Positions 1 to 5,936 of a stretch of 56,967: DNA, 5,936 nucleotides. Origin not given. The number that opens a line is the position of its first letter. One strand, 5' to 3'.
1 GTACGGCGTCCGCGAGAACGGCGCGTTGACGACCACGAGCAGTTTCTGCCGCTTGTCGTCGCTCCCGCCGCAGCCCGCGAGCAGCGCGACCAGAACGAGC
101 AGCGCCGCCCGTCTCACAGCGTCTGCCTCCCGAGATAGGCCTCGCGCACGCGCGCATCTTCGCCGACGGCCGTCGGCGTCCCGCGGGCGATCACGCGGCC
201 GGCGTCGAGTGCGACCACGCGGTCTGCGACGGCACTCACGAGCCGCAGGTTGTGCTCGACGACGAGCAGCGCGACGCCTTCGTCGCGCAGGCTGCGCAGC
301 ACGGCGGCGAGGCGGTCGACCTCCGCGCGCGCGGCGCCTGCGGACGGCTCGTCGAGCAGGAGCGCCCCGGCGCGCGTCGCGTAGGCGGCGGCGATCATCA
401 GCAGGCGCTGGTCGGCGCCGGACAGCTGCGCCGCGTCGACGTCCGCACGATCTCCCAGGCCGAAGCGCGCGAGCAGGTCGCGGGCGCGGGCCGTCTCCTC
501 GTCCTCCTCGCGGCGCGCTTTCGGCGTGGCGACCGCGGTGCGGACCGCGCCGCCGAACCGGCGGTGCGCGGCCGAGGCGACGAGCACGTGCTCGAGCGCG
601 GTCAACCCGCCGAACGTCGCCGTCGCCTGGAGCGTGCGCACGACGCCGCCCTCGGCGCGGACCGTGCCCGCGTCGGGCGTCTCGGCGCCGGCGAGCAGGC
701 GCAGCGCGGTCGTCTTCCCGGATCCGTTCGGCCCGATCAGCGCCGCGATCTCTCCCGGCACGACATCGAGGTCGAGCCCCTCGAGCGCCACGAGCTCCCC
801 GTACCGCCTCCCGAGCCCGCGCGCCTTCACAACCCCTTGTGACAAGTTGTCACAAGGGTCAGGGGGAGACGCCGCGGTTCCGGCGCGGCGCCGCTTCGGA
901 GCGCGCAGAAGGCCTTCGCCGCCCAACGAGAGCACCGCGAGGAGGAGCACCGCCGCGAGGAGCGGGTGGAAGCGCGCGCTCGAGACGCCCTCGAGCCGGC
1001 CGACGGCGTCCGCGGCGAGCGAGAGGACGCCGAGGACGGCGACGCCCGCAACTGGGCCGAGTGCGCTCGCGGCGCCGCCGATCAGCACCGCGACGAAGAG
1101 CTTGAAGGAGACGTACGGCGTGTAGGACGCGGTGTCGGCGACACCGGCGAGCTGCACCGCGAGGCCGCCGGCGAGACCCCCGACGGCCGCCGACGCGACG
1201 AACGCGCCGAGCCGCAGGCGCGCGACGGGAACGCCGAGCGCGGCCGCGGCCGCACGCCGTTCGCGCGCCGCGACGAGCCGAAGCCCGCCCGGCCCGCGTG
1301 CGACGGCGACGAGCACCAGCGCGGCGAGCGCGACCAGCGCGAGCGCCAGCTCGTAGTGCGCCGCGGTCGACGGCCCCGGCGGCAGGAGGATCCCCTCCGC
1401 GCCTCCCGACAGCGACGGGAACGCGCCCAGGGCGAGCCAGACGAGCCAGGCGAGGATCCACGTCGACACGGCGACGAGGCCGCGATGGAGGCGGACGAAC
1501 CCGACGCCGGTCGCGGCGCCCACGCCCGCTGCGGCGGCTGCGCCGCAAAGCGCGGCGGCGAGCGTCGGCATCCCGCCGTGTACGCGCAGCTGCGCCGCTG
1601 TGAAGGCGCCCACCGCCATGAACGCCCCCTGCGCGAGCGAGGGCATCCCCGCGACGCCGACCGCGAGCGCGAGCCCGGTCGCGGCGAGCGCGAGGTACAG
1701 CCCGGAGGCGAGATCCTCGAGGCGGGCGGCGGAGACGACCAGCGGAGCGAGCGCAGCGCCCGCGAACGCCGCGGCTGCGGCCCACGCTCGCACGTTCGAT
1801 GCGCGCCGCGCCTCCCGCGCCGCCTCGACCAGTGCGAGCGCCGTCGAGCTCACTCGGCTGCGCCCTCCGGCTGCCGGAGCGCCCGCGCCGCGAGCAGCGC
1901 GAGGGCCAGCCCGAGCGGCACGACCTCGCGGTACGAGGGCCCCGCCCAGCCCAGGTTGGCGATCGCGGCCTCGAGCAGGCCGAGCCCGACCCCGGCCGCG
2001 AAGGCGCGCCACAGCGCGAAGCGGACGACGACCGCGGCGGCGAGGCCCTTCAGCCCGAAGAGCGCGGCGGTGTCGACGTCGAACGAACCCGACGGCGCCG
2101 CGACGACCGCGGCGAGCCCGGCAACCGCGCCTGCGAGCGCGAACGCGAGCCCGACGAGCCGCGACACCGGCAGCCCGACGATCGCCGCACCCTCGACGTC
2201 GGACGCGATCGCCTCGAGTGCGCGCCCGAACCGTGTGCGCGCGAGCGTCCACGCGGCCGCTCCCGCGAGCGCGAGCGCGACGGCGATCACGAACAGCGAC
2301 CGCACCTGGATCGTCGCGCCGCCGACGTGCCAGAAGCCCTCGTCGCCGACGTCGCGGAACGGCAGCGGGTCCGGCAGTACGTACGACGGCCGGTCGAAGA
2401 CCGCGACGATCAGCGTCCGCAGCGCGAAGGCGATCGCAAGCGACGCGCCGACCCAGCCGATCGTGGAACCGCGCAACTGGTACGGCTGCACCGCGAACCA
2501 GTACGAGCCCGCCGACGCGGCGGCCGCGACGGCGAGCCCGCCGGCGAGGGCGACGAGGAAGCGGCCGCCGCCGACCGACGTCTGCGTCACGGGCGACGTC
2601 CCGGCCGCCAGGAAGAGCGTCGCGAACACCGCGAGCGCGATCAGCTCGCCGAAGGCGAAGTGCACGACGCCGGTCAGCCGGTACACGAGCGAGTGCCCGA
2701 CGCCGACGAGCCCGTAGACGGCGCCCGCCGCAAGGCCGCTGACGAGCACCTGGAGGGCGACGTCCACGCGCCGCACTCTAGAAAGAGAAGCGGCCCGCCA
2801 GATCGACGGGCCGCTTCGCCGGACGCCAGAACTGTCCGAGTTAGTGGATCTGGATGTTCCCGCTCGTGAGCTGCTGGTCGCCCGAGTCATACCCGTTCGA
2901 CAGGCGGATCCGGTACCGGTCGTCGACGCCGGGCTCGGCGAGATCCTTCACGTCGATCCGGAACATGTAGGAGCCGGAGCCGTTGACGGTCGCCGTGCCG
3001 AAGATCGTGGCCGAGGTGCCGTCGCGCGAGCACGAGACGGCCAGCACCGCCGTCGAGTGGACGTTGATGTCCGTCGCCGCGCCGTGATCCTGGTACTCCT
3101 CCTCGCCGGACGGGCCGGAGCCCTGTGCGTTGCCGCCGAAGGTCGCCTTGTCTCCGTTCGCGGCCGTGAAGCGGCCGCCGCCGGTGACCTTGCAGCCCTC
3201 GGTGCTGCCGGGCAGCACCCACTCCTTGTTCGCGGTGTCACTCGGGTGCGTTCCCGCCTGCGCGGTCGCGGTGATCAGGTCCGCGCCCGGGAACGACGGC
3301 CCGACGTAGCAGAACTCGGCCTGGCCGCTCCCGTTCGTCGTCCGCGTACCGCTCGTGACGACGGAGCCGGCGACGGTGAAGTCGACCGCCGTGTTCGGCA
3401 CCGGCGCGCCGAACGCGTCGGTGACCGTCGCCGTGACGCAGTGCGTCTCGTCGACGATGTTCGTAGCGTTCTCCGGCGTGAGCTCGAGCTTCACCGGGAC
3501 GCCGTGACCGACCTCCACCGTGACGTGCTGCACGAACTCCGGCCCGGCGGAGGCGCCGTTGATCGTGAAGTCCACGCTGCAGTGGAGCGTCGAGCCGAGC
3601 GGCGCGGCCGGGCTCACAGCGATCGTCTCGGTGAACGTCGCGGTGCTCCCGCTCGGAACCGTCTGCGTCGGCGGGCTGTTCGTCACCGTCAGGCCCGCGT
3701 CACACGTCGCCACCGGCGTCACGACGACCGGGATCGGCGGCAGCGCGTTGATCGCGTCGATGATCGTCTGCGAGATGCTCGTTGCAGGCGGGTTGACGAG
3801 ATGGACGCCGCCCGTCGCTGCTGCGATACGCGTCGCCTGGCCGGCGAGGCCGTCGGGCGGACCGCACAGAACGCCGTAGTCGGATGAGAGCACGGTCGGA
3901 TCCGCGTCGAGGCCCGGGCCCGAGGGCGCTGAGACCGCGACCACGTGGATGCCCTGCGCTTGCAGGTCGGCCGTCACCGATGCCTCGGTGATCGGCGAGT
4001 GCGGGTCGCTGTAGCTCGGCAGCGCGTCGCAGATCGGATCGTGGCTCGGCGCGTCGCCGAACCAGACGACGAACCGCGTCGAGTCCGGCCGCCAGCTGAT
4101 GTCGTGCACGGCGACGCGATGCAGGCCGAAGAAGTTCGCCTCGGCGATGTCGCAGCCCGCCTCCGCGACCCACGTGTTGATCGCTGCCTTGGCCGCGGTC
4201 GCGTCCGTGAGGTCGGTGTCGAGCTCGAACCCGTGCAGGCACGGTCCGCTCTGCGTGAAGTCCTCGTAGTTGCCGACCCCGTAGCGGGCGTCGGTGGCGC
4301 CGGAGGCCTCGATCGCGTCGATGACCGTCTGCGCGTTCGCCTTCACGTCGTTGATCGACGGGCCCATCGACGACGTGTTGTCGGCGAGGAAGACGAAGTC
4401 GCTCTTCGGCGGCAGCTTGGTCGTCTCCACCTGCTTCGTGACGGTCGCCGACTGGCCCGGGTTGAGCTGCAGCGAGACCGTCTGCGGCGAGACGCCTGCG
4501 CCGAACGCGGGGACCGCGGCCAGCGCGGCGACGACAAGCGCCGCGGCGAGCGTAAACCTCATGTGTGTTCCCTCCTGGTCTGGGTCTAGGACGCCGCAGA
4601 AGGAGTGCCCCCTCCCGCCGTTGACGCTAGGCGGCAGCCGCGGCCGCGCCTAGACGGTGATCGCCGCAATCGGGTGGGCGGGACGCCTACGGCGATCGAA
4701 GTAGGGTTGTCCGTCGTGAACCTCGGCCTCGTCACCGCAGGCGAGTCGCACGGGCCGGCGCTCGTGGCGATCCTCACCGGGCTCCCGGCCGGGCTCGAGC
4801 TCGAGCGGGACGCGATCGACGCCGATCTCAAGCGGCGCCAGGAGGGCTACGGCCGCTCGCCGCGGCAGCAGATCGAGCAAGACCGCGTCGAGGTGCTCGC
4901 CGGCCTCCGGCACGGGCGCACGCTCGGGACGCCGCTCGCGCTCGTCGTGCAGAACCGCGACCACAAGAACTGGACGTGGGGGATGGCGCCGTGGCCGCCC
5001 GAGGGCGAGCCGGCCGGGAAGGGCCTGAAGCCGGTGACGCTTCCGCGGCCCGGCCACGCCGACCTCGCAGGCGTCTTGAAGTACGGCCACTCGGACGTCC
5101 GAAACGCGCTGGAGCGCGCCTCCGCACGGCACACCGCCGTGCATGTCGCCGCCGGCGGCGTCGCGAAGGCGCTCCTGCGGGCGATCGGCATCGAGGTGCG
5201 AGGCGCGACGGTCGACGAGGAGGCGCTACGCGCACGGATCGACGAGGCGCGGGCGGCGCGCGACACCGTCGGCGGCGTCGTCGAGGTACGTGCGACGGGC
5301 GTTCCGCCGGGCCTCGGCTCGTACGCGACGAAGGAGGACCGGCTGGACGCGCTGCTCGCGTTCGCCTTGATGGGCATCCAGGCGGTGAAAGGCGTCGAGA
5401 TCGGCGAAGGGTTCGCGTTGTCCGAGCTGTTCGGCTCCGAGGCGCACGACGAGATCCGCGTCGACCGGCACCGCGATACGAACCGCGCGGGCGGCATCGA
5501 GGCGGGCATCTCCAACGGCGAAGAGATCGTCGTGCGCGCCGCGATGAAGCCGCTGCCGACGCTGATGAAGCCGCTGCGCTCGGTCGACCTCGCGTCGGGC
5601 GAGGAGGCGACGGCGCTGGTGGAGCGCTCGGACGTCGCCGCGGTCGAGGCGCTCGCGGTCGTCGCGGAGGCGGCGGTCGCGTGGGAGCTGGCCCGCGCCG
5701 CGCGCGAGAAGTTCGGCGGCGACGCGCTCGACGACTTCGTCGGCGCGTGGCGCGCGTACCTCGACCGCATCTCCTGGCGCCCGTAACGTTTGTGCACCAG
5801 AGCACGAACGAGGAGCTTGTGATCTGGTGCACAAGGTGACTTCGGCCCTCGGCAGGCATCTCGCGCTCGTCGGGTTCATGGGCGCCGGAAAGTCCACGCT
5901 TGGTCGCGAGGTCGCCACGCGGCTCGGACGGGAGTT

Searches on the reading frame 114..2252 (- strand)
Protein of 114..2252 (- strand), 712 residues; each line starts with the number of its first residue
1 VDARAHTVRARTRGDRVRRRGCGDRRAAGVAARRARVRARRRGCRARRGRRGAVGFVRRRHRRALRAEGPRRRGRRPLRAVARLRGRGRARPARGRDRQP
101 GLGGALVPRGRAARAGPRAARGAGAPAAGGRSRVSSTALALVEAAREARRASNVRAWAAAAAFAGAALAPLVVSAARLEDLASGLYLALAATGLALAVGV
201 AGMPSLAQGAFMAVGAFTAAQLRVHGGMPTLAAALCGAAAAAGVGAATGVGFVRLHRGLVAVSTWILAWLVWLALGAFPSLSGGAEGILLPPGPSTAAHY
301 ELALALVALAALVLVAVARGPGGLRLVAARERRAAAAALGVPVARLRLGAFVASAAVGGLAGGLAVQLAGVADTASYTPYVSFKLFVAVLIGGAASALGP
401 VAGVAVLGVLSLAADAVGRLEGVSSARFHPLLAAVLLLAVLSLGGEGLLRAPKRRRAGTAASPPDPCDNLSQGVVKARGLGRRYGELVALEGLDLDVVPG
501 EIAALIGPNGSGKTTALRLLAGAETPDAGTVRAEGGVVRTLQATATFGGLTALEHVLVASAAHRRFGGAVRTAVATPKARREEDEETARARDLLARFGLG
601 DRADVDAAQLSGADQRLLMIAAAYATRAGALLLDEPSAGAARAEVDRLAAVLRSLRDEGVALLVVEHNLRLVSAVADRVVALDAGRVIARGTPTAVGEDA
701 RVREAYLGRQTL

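Call 8: search_protein_families(library=pfam, proteins=[window:114-2252:-], max_evalue=0.001)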
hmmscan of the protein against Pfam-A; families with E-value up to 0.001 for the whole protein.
window:114-2252:- (712 aa): 4 families
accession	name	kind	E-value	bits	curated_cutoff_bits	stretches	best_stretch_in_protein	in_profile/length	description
PF02653.21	BPD_transp_2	-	1.7e-31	109.8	26.8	1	182-441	7-269/269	Branched-chain amino acid transport system / permease component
PF00005.33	ABC_tran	-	9.5e-22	78.5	25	1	490-637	1-136/137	ABC transporter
PF13304.12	AAA_21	-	6.1e-08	33.5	27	1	502-522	1-21/304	AAA domain, putative AbiEii toxin, Type IV TA system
PF12399.14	BCA_ABC_TP_C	-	2.4e-07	30.6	25.5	1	686-709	1-24/27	Branched-chain amino acid ATP-binding cassette transporter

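Call 55: find_homologous_proteins(query=window:114-1850:-, max_evalue=1e-20)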
Query window:114-1850:- (578 aa): 1367 proteins with E <= 1e-20 among 8000 candidates; the best 120 are listed.
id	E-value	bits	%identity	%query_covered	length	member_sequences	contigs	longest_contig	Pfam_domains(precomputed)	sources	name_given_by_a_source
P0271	0.0e+0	1134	100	100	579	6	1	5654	PF12399.15,PF02653.22,PF00005.34,PF13304.13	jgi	jgi:branched-chain amino acid transport system permease protein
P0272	1.4e-287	973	89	100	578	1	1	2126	PF12399.15,PF02653.22,PF00005.34,PF13304.13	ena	-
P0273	8.8e-284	960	87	100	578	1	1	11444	PF12399.15,PF02653.22,PF00005.34,PF13304.13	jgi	jgi:branched-chain amino acid transport system permease protein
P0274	5.9e-261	885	80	98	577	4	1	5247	PF12399.15,PF02653.22,PF00005.34,PF13304.13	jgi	-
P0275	5.8e-258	875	82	93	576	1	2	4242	PF12399.15,PF02653.22,PF00005.34,PF13304.13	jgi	jgi:branched-chain amino acid transport system permease protein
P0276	9.0e-244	828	76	93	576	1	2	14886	PF12399.15,PF02653.22,PF00005.34,PF13304.13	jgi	jgi:branched-chain amino acid transport system permease protein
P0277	3.8e-239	813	77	93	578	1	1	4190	PF12399.15,PF02653.22,PF00005.34,PF13304.13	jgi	jgi:branched-chain amino acid transport system permease protein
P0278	3.1e-236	803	77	93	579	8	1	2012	PF12399.15,PF02653.22,PF00005.34,PF13304.13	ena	-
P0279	8.3e-236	802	75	100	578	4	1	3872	PF12399.15,PF02653.22,PF00005.34,PF13304.13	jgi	jgi:branched-chain amino acid transport system permease protein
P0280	2.9e-231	787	76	93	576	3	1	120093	PF12399.15,PF02653.22,PF00005.34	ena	-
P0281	5.3e-226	770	72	98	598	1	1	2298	PF12399.15,PF02653.22,PF00005.34,PF13304.13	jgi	jgi:branched-chain amino acid transport system ATP-binding protein/branched-chain amino acid transpo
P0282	8.5e-212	723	75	88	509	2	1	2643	PF12399.15,PF02653.22,PF00005.34,PF13304.13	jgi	-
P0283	2.0e-206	705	71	90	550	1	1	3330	PF02653.22,PF00005.34,PF13304.13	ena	-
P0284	1.1e-187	643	76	76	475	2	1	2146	PF02653.22,PF00005.34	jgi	-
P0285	2.5e-180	619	62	96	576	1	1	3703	PF12399.15,PF02653.22,PF00005.34,PF13304.13,PF13191.13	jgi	-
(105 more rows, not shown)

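Call 57: find_encoding_contigs(protein=P0281, flank=5000, max_places=1)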
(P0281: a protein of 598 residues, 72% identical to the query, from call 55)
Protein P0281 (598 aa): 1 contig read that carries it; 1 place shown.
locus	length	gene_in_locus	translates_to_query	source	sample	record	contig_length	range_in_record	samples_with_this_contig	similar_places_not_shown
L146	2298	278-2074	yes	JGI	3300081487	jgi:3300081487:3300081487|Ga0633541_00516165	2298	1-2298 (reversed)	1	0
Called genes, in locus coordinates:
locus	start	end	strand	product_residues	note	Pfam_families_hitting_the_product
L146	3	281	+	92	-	?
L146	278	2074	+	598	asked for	PF02653:BPD_transp_2, PF00005:ABC_tran, PF13304:AAA_21 (faint), PF12399:BCA_ABC_TP_C (weak)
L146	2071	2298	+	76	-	?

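Call 58: find_encoding_contigs(protein=P0276, flank=10000, max_places=2)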
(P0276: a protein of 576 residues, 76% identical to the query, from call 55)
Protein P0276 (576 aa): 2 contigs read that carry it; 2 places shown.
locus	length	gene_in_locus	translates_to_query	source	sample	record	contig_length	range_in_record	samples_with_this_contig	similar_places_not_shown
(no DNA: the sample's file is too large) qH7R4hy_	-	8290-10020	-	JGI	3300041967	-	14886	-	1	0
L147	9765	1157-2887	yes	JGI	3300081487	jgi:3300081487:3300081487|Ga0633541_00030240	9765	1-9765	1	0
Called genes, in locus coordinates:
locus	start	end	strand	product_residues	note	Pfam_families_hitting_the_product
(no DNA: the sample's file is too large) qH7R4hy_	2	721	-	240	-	?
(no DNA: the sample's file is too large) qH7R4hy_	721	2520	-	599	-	PF00682:HMGL-like, PF02436:PYC_OADA, PF00364:Biotin_lipoyl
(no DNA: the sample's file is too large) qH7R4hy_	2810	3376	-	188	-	PF08207:EFP_N, PF01132:EFP, PF09285:Elong-fact-P_C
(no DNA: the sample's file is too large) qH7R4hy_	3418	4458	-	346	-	PF01321:Creatinase_N, PF00557:Peptidase_M24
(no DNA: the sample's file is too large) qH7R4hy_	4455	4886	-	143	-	PF01220:DHquinase_II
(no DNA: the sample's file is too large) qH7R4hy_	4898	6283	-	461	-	PF01202:SKI, PF13671:AAA_33 (weak), PF13685:Fe-ADH_2 (weak), PF01761:DHQ_synthase, PF24621:DHQS_C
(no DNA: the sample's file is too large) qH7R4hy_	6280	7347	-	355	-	PF01264:Chorismate_synt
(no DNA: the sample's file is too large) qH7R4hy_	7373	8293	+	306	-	PF02653:BPD_transp_2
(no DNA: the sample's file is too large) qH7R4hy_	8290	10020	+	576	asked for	PF02653:BPD_transp_2, PF00005:ABC_tran, PF13304:AAA_21 (faint), PF12399:BCA_ABC_TP_C (weak)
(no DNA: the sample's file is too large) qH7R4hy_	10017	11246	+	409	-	PF13458:Peripla_BP_6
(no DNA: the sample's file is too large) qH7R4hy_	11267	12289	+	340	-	-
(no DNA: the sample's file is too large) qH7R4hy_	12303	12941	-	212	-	-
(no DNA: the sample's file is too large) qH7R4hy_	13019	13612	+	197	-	-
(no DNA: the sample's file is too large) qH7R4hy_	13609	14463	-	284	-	PF02618:YceG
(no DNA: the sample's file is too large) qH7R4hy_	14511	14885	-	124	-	PF03652:RuvX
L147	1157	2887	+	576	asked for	PF02653:BPD_transp_2, PF00005:ABC_tran, PF13304:AAA_21 (faint), PF12399:BCA_ABC_TP_C (weak)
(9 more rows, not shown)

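Call 59: find_encoding_contigs(protein=P0280, flank=10000, max_places=1)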
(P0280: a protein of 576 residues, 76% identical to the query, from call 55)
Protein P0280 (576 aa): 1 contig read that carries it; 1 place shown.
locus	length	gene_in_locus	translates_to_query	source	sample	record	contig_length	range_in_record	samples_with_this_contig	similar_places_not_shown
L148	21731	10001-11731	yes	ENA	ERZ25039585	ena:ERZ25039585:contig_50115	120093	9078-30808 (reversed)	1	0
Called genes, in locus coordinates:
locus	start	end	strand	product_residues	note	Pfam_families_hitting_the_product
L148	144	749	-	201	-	PF00348:polyprenyl_synt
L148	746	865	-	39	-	PF01029:NusB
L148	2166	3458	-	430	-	PF00364:Biotin_lipoyl, PF00289:Biotin_carb_N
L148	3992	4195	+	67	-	-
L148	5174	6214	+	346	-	-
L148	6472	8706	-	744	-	-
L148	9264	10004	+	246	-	PF02653:BPD_transp_2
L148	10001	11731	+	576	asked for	PF02653:BPD_transp_2, PF00005:ABC_tran, PF12399:BCA_ABC_TP_C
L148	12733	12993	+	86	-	PF13458:Peripla_BP_6 (weak)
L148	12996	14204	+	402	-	-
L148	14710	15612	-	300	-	PF02618:YceG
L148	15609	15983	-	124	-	PF03652:RuvX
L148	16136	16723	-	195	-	PF07973:tRNA_SAD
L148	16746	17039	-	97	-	-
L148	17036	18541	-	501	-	PF01411:tRNA-synt_2c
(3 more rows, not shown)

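Call 98: find_encoding_contigs(protein=P0273, flank=10000, max_places=1)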
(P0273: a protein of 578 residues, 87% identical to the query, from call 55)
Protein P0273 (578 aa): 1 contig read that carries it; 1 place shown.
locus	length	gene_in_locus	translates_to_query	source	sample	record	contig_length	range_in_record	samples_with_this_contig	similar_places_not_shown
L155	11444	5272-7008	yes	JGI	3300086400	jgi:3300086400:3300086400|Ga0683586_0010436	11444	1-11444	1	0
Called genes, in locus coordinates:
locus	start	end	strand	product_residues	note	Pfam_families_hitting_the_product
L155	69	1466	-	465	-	PF01202:SKI, PF00465:Fe-ADH (faint), PF13685:Fe-ADH_2, PF01761:DHQ_synthase, PF24621:DHQS_C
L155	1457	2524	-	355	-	PF01264:Chorismate_synt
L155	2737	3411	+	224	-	-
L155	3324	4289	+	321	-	PF02369:Big_1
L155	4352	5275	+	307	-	PF02653:BPD_transp_2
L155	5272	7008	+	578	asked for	PF02653:BPD_transp_2, PF00005:ABC_tran, PF13304:AAA_21 (faint), PF12399:BCA_ABC_TP_C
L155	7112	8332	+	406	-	PF13458:Peripla_BP_6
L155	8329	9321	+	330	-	-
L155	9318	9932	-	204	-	PF00072:Response_reg, PF00196:GerE, PF08281:Sigma70_r4_2 (weak)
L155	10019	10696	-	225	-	PF08501:Shikimate_dh_N, PF18317:SDH_C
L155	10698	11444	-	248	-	?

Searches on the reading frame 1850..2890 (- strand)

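Call 45: search_protein_families(library=pfam, proteins=[window:1850-2890:-], max_evalue=0.00001)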
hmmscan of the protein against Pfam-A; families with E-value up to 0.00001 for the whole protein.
window:1850-2890:- (346 aa): 1 family
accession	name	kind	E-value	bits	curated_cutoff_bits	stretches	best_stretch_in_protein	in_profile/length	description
PF02653.21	BPD_transp_2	-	3e-20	72.9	26.8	1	49-332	2-268/269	Branched-chain amino acid transport system / permease component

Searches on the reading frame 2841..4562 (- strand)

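Call 45: search_protein_families(library=pfam, proteins=[window:2841-4562:-], max_evalue=0.00001)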
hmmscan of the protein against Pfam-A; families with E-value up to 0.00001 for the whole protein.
window:2841-4562:- (573 aa): 2 families
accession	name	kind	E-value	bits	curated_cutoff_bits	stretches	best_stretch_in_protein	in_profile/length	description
PF02369.22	Big_1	-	4.6e-08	33.5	34.9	1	371-435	16-81/93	Bacterial Ig-like domain (group 1)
PF25106.1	VWA_4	-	6.2e-06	26.3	27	0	56-175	2-108/169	von Willebrand factor A domain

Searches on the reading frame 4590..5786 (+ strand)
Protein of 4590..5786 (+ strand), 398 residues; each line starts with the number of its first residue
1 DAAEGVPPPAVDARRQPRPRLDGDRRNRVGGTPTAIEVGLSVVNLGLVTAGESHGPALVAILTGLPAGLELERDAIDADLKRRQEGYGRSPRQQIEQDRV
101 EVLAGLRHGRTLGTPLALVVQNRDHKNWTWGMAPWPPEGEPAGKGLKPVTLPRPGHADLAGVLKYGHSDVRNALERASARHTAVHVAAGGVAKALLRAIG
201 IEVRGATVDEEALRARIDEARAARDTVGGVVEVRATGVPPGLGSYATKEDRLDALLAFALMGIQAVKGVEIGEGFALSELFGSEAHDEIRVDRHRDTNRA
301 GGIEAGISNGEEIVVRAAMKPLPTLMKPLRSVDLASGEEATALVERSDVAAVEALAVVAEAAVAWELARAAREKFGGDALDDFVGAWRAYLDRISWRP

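Call 45: search_protein_families(library=pfam, proteins=[window:4590-5786:+], max_evalue=0.00001)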
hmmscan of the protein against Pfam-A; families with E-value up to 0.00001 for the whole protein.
window:4590-5786:+ (398 aa): 1 family
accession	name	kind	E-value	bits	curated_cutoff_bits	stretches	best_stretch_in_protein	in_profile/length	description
PF01264.26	Chorismate_synt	-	6.4e-104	347.6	27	2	210-370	169-325/327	Chorismate synthase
